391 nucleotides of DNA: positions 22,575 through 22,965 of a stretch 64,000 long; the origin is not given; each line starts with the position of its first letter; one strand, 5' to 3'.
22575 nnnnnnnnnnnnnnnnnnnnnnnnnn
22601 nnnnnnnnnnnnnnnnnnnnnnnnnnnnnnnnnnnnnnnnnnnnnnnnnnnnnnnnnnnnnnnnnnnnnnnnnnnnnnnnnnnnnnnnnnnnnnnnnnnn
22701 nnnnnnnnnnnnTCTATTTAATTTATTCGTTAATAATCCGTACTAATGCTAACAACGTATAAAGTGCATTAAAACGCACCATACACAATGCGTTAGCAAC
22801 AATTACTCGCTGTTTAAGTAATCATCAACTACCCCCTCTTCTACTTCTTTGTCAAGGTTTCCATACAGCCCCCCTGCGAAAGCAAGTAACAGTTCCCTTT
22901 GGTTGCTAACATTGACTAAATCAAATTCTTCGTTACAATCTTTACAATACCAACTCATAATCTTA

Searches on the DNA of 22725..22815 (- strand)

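Call 53: search_dna_similar(query=window:22725-22815:-, collection=phages, mode=distant, max_evalue=10, max_rows=40)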
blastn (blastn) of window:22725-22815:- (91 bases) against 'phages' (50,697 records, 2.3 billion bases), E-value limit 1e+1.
Records with a match: 36; places in all: 39; records where one place covers at least 80% of the query: 0.
Best place of each record, by identity: >=99% 4; 95-99% 5; 90-95% 16; 80-90% 9; 60-80% 2.
By first word of the organism name: Flavobacterium 16; Polaribacter 4; Nonlabens 4; Escherichia 4; Synechococcus 2; Listeria 2; Tenacibaculum 1; Sulfolobus 1; uncultured 1; Pantoea 1.
By host as written in the record: Flavobacterium sp. LMO6 9; Flavobacterium sp. LMO9 7; - 5; Persicivirga sp. IMCC12024 4; Escherichia coli K-12 3; Synechococcus sp. CB0204 2; Listeria monocytogenes 2; Tenacibaculum geojense 1; and 3 more.
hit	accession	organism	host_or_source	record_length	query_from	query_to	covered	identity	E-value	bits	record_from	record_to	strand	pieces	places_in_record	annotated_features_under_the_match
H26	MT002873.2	Tenacibaculum phage JQ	Tenacibaculum geojense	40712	11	82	79%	84.9%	3e-13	80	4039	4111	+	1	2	none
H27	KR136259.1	Polaribacter phage P12002L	seawater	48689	13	66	59%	71.9%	3e+0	36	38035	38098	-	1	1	none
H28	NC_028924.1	Polaribacter phage P12002L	seawater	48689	13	66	59%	71.9%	3e+0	36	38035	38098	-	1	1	none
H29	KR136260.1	Polaribacter phage P12002S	seawater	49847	5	43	43%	89.7%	1e-5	54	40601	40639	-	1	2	hypothetical protein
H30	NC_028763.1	Polaribacter phage P12002S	seawater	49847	5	43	43%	89.7%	1e-5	54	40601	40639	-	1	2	hypothetical protein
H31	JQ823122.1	Nonlabens phage P12024S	Persicivirga sp. IMCC12024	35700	55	86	35%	84.8%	1e+1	35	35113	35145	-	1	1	none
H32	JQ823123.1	Nonlabens phage P12024L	Persicivirga sp. IMCC12024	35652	55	86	35%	84.8%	1e+1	35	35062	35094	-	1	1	none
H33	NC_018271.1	Nonlabens phage P12024S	Persicivirga sp. IMCC12024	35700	55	86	35%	84.8%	1e+1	35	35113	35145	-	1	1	none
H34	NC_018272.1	Nonlabens phage P12024L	Persicivirga sp. IMCC12024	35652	55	86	35%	84.8%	1e+1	35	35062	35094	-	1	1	none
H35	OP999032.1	Sulfolobus tengchongensis spindle-shaped virus 4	Sulfolobus tengchongensis 1201-4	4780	35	65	34%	83.9%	1e+1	35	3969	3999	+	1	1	hypothetical protein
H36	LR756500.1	uncultured phage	metagenomic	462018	62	89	31%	89.3%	8e-1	38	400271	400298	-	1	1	record has no annotation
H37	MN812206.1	Flavobacterium phage vB_FspS_filifjonk9-1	Flavobacterium sp. LMO9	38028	62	86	27%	92.3%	3e+0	36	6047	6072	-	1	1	none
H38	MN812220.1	Flavobacterium phage vB_FspS_mumin6-1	Flavobacterium sp. LMO6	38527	62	86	27%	92.3%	3e+0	36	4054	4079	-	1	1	none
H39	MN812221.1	Flavobacterium phage vB_FspS_mumin6-2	Flavobacterium sp. LMO6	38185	62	86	27%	92.3%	3e+0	36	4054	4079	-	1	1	none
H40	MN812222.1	Flavobacterium phage vB_FspS_mumin6-3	Flavobacterium sp. LMO6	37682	62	86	27%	92.3%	3e+0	36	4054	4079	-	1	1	none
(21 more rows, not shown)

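Call 54: get_annotated_region(hit=H26, flank=6000)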
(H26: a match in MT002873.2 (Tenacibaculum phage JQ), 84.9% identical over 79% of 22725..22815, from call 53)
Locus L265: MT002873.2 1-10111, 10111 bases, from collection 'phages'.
description: Tenacibaculum phage JQ, complete genome.
organism: Tenacibaculum phage JQ (NCBI taxid 2712935)
taxonomy: Viruses; Duplodnaviria; Heunggongvirae; Uroviricota; Caudoviricetes
host: Tenacibaculum geojense; source: -; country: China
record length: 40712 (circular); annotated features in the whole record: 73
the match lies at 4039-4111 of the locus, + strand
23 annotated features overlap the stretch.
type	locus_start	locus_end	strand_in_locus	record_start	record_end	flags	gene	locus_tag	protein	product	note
CDS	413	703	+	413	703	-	-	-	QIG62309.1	hypothetical protein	-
CDS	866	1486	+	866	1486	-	-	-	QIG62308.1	adenine-specific methyltransferase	-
CDS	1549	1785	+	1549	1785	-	-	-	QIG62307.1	hypothetical protein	-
CDS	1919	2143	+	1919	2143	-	-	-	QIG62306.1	hypothetical protein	-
CDS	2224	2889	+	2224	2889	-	-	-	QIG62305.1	site-specific DNA-methyltransferase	-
CDS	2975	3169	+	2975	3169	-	-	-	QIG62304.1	hypothetical protein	-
CDS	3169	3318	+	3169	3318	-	-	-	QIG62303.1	hypothetical protein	-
CDS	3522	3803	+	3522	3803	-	-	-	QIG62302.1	hypothetical protein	-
CDS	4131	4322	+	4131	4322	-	-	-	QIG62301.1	hypothetical protein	-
CDS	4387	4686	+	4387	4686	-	-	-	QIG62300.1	hypothetical protein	-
CDS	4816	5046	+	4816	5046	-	-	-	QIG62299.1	hypothetical protein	-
CDS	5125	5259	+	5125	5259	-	-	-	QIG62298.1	hypothetical protein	-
CDS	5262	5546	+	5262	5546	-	-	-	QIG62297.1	hypothetical protein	-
CDS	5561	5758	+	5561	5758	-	-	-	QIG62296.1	hypothetical protein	-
CDS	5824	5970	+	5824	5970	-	-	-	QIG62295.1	hypothetical protein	-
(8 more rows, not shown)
